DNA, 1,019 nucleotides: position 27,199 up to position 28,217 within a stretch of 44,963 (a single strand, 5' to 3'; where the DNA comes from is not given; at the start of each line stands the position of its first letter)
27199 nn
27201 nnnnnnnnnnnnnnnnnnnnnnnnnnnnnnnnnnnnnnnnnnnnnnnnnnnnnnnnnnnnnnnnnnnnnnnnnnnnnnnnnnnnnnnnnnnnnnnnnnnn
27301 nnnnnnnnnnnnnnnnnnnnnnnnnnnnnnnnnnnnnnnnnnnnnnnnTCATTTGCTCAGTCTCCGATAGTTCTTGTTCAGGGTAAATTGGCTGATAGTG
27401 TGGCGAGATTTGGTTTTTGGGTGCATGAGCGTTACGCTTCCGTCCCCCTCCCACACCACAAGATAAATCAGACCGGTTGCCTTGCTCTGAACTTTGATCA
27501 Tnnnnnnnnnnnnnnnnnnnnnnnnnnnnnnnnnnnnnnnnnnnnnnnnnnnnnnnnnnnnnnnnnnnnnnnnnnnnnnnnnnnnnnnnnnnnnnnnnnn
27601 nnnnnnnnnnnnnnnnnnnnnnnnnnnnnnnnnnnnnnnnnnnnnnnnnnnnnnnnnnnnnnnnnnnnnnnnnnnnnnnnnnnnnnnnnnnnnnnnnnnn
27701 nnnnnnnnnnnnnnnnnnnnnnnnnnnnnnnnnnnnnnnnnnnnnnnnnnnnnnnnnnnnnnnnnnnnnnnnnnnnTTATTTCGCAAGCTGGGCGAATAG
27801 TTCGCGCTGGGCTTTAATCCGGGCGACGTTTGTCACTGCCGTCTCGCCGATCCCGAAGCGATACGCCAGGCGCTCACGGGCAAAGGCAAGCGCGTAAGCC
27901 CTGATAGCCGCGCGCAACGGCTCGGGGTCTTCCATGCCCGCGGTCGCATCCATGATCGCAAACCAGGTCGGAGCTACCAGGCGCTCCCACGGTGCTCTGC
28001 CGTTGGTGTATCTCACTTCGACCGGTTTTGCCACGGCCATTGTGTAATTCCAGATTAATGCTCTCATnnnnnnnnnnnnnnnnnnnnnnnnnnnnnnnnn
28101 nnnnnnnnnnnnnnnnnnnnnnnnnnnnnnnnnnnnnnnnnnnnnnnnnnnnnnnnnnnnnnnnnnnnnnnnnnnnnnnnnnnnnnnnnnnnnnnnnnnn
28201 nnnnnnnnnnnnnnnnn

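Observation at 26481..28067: Five tightly coupled small leftward genes of unknown function, two with identical translation-initiation regions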

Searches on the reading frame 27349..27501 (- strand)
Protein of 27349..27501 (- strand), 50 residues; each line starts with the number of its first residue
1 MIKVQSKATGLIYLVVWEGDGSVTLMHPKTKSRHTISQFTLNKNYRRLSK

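Call 8: search_protein_families(library=phrogs, proteins=[window:27349-27501:-], max_evalue=0.01)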
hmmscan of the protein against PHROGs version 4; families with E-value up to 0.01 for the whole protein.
window:27349-27501:- (50 aa): 0 families

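Call 9: search_protein_families(library=pfam, proteins=[window:27349-27501:-], max_evalue=1)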
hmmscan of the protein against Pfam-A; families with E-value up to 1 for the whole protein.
window:27349-27501:- (50 aa): 2 families
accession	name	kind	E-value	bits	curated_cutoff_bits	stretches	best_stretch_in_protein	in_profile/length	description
PF25378.1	PUA_NSUN2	-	0.13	13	25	1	12-34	58-80/87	NSUN2 PUA domain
PF08940.17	DUF1918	-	0.2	11.8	24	1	4-29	28-53/58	Domain of unknown function (DUF1918)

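Call 31: search_protein_families(library=ncbifam, proteins=[window:27349-27501:-], max_evalue=1)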
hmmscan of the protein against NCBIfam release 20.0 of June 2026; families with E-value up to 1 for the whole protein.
window:27349-27501:- (50 aa): 0 families

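Call 34: search_dna_similar(query=window:27352-27501:-, collection=phages, mode=protein, max_rows=40, max_evalue=0.001)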
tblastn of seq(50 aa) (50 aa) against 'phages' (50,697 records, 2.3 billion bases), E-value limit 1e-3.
Records with a match: 23; places in all: 23; records where one place covers at least 80% of the query: 23.
Best place of each record, by identity: 95-99% 3; 90-95% 3; 80-90% 7; <60% 10.
By first word of the organism name: Escherichia 20; Dhillonvirus 2; Salmonella 1.
By host as written in the record: Escherichia coli 9; Escherichia coli O18 4; - 2; Escherichia coli K-12 2; Escherichia coli ATCC 11303 2; Escherichia coli K-12 MG1655 2; Salmonella enterica 1; Escherichia sp. 1.
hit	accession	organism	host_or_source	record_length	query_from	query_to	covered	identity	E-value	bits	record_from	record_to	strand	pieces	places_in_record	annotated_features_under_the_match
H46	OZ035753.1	Dhillonvirus LF50P3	-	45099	1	50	100%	96.0%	1e-25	101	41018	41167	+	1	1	record has no annotation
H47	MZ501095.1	Escherichia phage Oekolampad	Escherichia coli K-12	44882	1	50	100%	96.0%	1e-25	101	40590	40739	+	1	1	hypothetical protein (x3)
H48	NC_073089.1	Escherichia phage Oekolampad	Escherichia coli K-12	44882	1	50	100%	96.0%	1e-25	101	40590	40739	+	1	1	hypothetical protein (x3)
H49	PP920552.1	Escherichia phage SM_A2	Escherichia coli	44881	1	50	100%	92.0%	2e-24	99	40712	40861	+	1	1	hypothetical protein (x3)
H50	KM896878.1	Escherichia phage YD-2008.s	Escherichia coli ATCC 11303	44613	1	50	100%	92.0%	3e-24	97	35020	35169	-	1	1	hypothetical protein (x2)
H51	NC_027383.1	Escherichia phage YD-2008.s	Escherichia coli ATCC 11303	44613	1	50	100%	92.0%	3e-24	97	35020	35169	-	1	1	hypothetical protein (x2)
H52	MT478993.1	Escherichia phage vB_EcoS_011D5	Escherichia coli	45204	1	50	100%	88.0%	3e-23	95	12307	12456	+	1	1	hypothetical protein (x2)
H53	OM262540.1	Escherichia phage vB_EcoS_L-h 1M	Escherichia coli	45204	1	50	100%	88.0%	3e-23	95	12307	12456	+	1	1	hypothetical protein (x2)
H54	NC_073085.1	Escherichia phage vB_EcoS_011D5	Escherichia coli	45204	1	50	100%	88.0%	3e-23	95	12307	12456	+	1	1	hypothetical protein (x2)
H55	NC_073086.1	Escherichia phage vB_EcoS_L-h 1M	Escherichia coli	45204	1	50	100%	88.0%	3e-23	95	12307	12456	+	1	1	hypothetical protein (x2)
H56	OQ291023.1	Salmonella phage Kenya-K19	Salmonella enterica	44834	1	50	100%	88.0%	3e-23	95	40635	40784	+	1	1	hypothetical protein (x3)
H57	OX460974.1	Dhillonvirus sp. EcoIv6a_Kente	wastewater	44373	1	50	100%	88.0%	3e-23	95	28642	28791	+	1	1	record has no annotation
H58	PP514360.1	Escherichia phage HK1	Escherichia sp.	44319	1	50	100%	88.0%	3e-23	95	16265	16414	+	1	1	hypothetical protein (x2)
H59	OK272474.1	Escherichia phage JLBYU60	Escherichia coli K-12 MG1655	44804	5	50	92%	54.3%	1e-8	53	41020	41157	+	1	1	hypothetical protein (x2)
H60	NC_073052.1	Escherichia phage JLBYU60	Escherichia coli K-12 MG1655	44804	5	50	92%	54.3%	1e-8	53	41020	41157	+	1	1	hypothetical protein (x2)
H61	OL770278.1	Escherichia phage vB_EcoD_Opt212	Escherichia coli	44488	5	50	92%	54.3%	1e-6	48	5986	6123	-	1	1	hypothetical protein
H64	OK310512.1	Escherichia phage ZCEC11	Escherichia coli O18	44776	5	50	92%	54.3%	1e-6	48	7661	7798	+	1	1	hypothetical protein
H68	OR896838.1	Escherichia phage McMelon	Escherichia coli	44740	3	50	96%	50.0%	2e-6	47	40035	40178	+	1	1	hypothetical protein (x2)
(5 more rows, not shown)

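Call 38: get_annotated_region(hit=H46, flank=2000)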
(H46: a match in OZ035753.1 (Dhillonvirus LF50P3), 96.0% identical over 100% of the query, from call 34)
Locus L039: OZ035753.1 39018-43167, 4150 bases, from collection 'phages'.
description: Dhillonvirus LF50P3 genome assembly, chromosome: 1.
organism: Dhillonvirus LF50P3 (NCBI taxid 3108100)
taxonomy: Viruses; Duplodnaviria; Heunggongvirae; Uroviricota; Caudoviricetes; Dhillonvirus
host: -; source: -; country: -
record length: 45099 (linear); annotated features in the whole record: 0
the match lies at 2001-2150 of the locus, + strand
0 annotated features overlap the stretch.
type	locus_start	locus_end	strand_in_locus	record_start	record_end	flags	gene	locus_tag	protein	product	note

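Call 39: get_annotated_region(hit=H47, flank=2000)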
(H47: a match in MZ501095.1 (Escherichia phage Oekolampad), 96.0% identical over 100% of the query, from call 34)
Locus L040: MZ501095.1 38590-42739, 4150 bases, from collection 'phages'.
description: Escherichia phage Oekolampad, complete genome.
organism: Escherichia phage Oekolampad (NCBI taxid 2851982)
taxonomy: Viruses; Duplodnaviria; Heunggongvirae; Uroviricota; Caudoviricetes; Dhillonvirus
host: Escherichia coli K-12; source: sewage plant inflow; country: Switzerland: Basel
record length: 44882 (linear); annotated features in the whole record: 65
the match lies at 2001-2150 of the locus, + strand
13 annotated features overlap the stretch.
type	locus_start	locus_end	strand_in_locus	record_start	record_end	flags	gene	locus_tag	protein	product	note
CDS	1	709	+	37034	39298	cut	-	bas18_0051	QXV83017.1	ATP-dependent helicase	-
CDS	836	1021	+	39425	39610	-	-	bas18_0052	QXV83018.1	hypothetical protein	-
CDS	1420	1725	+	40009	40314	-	-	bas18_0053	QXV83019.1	hypothetical protein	-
CDS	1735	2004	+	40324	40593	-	-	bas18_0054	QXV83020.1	hypothetical protein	-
CDS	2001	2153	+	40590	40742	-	-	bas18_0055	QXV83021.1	hypothetical protein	-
CDS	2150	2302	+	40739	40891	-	-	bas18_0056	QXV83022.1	hypothetical protein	-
CDS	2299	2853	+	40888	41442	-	-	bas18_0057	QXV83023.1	hypothetical protein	-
CDS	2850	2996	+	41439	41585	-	-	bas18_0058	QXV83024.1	hypothetical protein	-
CDS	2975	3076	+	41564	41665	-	-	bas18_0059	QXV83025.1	hypothetical protein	-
CDS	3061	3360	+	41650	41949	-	-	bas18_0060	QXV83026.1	hypothetical protein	-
CDS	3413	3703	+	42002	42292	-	-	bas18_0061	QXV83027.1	holin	-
CDS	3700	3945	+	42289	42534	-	-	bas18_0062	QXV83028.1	holin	-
CDS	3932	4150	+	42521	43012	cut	-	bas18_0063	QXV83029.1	endolysin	-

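Call 40: get_annotated_region(hit=H49, flank=2000)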
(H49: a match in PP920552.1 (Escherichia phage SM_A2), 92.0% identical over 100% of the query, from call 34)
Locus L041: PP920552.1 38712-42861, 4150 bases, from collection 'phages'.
description: Escherichia phage SM_A2, complete genome.
organism: Escherichia phage SM_A2 (NCBI taxid 3236698)
taxonomy: Viruses; Duplodnaviria; Heunggongvirae; Uroviricota; Caudoviricetes; Dhillonvirus
host: Escherichia coli; source: -; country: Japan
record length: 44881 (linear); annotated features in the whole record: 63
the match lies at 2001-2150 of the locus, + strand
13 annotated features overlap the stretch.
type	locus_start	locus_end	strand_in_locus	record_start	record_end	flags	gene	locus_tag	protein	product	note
CDS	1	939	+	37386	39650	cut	-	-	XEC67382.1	hypothetical protein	color: #993366; label: hypothetical protein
CDS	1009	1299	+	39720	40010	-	-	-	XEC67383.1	hypothetical protein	color: #993366; label: hypothetical protein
CDS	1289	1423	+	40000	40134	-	-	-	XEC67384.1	hypothetical protein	color: #993366; label: hypothetical protein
CDS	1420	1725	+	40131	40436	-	-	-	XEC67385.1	hypothetical protein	color: #993366; gp50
CDS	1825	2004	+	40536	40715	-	-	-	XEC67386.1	hypothetical protein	color: #993366; gp51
CDS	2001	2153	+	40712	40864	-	-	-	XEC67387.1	hypothetical protein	color: #993366; label: hypothetical protein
CDS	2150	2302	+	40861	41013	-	-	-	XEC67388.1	hypothetical protein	color: #993366; label: hypothetical protein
CDS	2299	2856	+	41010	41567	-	-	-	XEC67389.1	hypothetical protein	color: #993366; gp52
CDS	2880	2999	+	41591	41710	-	-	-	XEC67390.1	hypothetical protein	color: #993366; label: hypothetical protein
CDS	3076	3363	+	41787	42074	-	-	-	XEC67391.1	hypothetical protein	color: #993366; gp53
CDS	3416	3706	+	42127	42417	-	-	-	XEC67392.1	hypothetical protein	color: #993366; gp54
CDS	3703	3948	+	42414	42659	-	-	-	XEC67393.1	hypothetical protein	color: #993366; gp55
CDS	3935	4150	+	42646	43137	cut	-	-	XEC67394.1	lysin/lysozyme/muramidase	color: #993366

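Call 41: get_annotated_region(hit=H52, flank=2000)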
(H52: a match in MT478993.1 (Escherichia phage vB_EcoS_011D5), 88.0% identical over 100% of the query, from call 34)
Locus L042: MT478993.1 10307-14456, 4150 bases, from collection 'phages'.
description: Escherichia phage vB_EcoS_011D5, complete genome.
organism: Escherichia phage vB_EcoS_011D5 (NCBI taxid 2735301)
taxonomy: Viruses; Duplodnaviria; Heunggongvirae; Uroviricota; Caudoviricetes; Dhillonvirus
host: Escherichia coli; source: sewage; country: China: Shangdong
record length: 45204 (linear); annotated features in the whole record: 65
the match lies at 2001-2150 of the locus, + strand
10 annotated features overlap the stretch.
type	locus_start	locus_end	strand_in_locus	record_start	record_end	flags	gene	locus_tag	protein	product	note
CDS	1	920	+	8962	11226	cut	-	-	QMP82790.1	putative helicase-primase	-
CDS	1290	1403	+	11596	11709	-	-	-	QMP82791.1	hypothetical protein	-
CDS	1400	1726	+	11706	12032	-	-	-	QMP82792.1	hypothetical protein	-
CDS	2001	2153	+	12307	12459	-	-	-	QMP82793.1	hypothetical protein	No significant similarity found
CDS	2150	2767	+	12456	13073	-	-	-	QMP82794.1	hypothetical protein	-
CDS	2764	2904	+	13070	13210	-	-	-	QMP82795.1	hypothetical protein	-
CDS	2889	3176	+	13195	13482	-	-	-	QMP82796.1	hypothetical protein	-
CDS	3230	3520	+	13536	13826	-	-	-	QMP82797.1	putative holin-like class II protein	-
CDS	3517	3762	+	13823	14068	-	-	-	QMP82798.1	putative holin-like class I protein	-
CDS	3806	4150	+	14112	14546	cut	-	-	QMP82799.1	lysozyme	-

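Call 42: get_annotated_region(hit=H56, flank=2000)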
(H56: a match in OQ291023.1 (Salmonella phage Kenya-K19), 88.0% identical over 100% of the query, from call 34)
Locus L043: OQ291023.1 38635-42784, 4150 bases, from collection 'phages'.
description: Salmonella phage Kenya-K19, complete genome.
organism: Salmonella phage Kenya-K19 (NCBI taxid 3027607)
taxonomy: Viruses; Duplodnaviria; Heunggongvirae; Uroviricota; Caudoviricetes; Dhillonvirus
host: Salmonella enterica; source: -; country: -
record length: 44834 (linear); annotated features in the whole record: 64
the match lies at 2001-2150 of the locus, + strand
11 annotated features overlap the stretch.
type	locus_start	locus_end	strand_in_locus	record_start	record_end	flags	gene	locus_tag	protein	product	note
CDS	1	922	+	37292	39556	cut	-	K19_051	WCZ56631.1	hypothetical protein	-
CDS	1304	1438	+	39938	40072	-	-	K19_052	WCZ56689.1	hypothetical protein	-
CDS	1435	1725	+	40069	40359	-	-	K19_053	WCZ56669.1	hypothetical protein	-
CDS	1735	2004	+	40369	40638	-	-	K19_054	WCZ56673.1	hypothetical protein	-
CDS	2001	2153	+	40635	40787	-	-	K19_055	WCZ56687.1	hypothetical protein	-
CDS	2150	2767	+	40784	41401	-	-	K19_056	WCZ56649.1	hypothetical protein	-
CDS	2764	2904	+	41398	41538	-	-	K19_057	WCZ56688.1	hypothetical protein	-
CDS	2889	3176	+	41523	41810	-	-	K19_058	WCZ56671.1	hypothetical protein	-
CDS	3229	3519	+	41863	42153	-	-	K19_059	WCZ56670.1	hypothetical protein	-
CDS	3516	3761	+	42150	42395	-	-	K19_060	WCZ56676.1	hypothetical protein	-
CDS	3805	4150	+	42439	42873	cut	-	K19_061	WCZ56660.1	lysin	lysin, Phage lysozyme or muramidase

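Call 43: get_annotated_region(hit=H61, flank=2000)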
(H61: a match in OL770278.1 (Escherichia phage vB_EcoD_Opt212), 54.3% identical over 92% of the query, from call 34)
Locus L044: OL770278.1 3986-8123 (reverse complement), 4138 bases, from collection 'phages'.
description: Escherichia phage vB_EcoD_Opt212, complete genome.
organism: Escherichia phage vB_EcoD_Opt212 (NCBI taxid 2906743)
taxonomy: Viruses; Duplodnaviria; Heunggongvirae; Uroviricota; Caudoviricetes; Dhillonvirus
host: Escherichia coli; source: raw sewage; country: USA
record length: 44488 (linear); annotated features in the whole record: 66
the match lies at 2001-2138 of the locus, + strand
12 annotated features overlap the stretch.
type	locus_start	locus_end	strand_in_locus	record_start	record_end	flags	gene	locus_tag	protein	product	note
CDS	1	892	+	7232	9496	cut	-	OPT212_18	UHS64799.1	putative DNA primase/helicase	-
CDS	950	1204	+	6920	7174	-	-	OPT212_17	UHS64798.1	hypothetical protein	-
CDS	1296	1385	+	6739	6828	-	-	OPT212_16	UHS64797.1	hypothetical protein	-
CDS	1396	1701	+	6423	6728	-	-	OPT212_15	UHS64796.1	hypothetical protein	-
CDS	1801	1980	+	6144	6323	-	-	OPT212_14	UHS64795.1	hypothetical protein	-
CDS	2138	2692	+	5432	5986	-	-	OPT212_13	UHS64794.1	hypothetical protein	-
CDS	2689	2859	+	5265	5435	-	-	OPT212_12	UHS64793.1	hypothetical protein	-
CDS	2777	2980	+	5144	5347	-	-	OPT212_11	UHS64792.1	hypothetical protein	-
CDS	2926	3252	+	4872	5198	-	-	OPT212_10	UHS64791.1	hypothetical protein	-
CDS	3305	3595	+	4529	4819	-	-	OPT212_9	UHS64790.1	putative holin-like class II protein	-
CDS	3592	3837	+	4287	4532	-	-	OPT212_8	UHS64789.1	putative holin-like class I protein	-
CDS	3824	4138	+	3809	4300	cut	-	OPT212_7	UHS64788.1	putative lysin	-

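Call 44: get_annotated_region(hit=H64, flank=2000)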
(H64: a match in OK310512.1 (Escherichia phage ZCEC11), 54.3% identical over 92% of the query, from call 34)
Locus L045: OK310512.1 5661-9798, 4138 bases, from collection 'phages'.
description: Escherichia phage ZCEC11, complete genome.
organism: Escherichia phage ZCEC11 (NCBI taxid 2894589)
taxonomy: Viruses; Duplodnaviria; Heunggongvirae; Uroviricota; Caudoviricetes; Dhillonvirus
host: Escherichia coli O18; source: -; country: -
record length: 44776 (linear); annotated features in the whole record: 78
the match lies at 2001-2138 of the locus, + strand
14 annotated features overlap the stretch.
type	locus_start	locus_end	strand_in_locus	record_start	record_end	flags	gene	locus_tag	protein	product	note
CDS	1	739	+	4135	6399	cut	-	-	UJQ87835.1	DNA primase/helicase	-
CDS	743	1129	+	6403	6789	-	-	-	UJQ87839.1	hypothetical protein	-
CDS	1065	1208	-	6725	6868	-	-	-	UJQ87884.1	hypothetical protein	-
CDS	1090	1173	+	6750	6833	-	-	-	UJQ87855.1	hypothetical protein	-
CDS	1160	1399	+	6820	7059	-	-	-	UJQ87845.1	hypothetical protein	-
CDS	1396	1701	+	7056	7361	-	-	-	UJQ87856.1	hypothetical protein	-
CDS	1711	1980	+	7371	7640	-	-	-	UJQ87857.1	hypothetical protein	-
CDS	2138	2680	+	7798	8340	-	-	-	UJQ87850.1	hypothetical protein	-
CDS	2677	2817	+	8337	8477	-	-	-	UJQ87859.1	hypothetical protein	-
CDS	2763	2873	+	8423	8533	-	-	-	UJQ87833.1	hypothetical protein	-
CDS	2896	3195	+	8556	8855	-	-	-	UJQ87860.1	hypothetical protein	-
CDS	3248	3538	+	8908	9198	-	-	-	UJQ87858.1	putative holin-like class II protein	-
CDS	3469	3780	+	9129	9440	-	-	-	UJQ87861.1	putative holin-like class I protein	-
CDS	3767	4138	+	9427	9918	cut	-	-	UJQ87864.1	lysin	-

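Call 45: get_annotated_region(hit=H68, flank=2000)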
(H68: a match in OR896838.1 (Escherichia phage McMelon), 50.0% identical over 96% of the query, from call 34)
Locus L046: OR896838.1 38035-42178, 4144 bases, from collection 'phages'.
description: Escherichia phage McMelon, complete genome.
organism: Escherichia phage McMelon (NCBI taxid 3098286)
taxonomy: Viruses; Duplodnaviria; Heunggongvirae; Uroviricota; Caudoviricetes; Dhillonvirus
host: Escherichia coli; source: freshwater biome [ENVO:00000873]; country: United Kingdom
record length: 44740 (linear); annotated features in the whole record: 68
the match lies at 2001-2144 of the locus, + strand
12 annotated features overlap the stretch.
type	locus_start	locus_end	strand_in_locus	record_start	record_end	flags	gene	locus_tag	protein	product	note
CDS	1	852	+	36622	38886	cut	-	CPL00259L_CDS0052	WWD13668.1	replicative helicase-primase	-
CDS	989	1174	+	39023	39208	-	-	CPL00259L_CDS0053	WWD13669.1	hypothetical protein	-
CDS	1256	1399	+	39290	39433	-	-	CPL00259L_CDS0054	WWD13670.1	hypothetical protein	-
CDS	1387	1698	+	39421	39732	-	-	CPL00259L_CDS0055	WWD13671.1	hypothetical protein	-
CDS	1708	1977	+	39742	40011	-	-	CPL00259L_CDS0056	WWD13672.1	hypothetical protein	-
CDS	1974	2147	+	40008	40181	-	-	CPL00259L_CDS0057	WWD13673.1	hypothetical protein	-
CDS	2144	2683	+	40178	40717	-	-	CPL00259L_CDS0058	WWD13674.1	hypothetical protein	-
CDS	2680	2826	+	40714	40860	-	-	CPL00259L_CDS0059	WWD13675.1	hypothetical protein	-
CDS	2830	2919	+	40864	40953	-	-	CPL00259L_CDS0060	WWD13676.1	hypothetical protein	-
CDS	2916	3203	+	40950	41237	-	-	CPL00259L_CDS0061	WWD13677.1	hypothetical protein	-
CDS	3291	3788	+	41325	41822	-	-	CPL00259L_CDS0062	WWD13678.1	holin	-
CDS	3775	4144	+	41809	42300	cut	-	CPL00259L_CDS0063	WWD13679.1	endolysin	-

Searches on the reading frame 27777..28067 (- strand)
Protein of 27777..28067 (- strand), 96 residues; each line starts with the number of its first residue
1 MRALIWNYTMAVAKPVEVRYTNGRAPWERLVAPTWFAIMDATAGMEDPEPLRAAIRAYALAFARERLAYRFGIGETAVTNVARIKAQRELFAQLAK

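Call 8: search_protein_families(library=phrogs, proteins=[window:27777-28067:-], max_evalue=0.01)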
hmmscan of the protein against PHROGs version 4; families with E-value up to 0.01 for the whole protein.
window:27777-28067:- (96 aa): 1 family
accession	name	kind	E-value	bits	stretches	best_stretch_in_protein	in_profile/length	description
phrog_9839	-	unknown function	2.2e-43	148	1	1-96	1-101/101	-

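Call 9: search_protein_families(library=pfam, proteins=[window:27777-28067:-], max_evalue=1)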
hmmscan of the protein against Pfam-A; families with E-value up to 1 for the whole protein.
window:27777-28067:- (96 aa): 2 families
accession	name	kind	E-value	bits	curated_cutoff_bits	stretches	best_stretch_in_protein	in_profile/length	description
PF01642.28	MM_CoA_mutase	-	0.062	12.3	22.1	1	63-96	243-276/512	Methylmalonyl-CoA mutase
PF13613.12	HTH_Tnp_4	-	0.081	13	27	1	65-81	23-39/53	Helix-turn-helix of DDE superfamily endonuclease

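Call 31: search_protein_families(library=ncbifam, proteins=[window:27777-28067:-], max_evalue=1)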
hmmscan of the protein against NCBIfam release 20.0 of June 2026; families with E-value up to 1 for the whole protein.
window:27777-28067:- (96 aa): 0 families

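Call 58: find_homologous_proteins(query=window:27777-28067:-, max_evalue=0.001)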
Query window:27777-28067:- (96 aa): 118 proteins with E <= 0.001 among 123 candidates.
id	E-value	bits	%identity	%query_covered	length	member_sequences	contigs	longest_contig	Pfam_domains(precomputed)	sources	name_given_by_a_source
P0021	2.4e-53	196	96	100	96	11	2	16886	-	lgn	-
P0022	2.9e-53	195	96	100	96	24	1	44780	-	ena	-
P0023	1.0e-52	194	95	100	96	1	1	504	-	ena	-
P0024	5.9e-49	182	90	100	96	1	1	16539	-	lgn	-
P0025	3.3e-42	160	78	100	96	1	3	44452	-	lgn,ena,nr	nr:MAG TPA: hypothetical protein [Caudoviricetes sp.]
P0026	3.6e-42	160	78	100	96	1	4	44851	-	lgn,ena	-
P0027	1.4e-41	158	80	100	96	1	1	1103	-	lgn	-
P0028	2.3e-41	157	77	100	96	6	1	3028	-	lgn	-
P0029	6.0e-41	156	78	100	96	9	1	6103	-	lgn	-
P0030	2.7e-40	154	77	100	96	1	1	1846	-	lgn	-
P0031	1.1e-39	152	76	100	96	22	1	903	-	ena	-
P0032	8.1e-39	149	76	100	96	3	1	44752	-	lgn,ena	-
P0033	2.2e-38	148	74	100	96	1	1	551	-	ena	-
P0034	1.6e-32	129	69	100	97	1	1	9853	-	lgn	-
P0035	6.1e-31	124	70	100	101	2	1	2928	-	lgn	-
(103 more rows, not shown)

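Call 69: predict_structure(alignment_id=A1)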
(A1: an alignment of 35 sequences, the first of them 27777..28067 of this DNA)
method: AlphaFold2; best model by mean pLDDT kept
length: 96 residues; sequences in the alignment: 35
mean_pLDDT: 94.6   pTM: 0.86
mean pLDDT of the five models: 94.6, 93.4, 92.6, 92.1, 92.1
residues with pLDDT >= 90: 82; 70-90: 14; 50-70: 0; < 50: 0
segments of 3 or more residues with pLDDT < 50: none
pLDDT, mean of each block of 10 residues (from residue 1): 97 90 84 97 96 98 96 94 99 95
secondary structure, 60 per line:
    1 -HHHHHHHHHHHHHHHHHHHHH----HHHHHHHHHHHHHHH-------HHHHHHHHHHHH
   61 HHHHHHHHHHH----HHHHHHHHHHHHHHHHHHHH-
elements in order: H2-22 H27-41 H49-71 H76-95
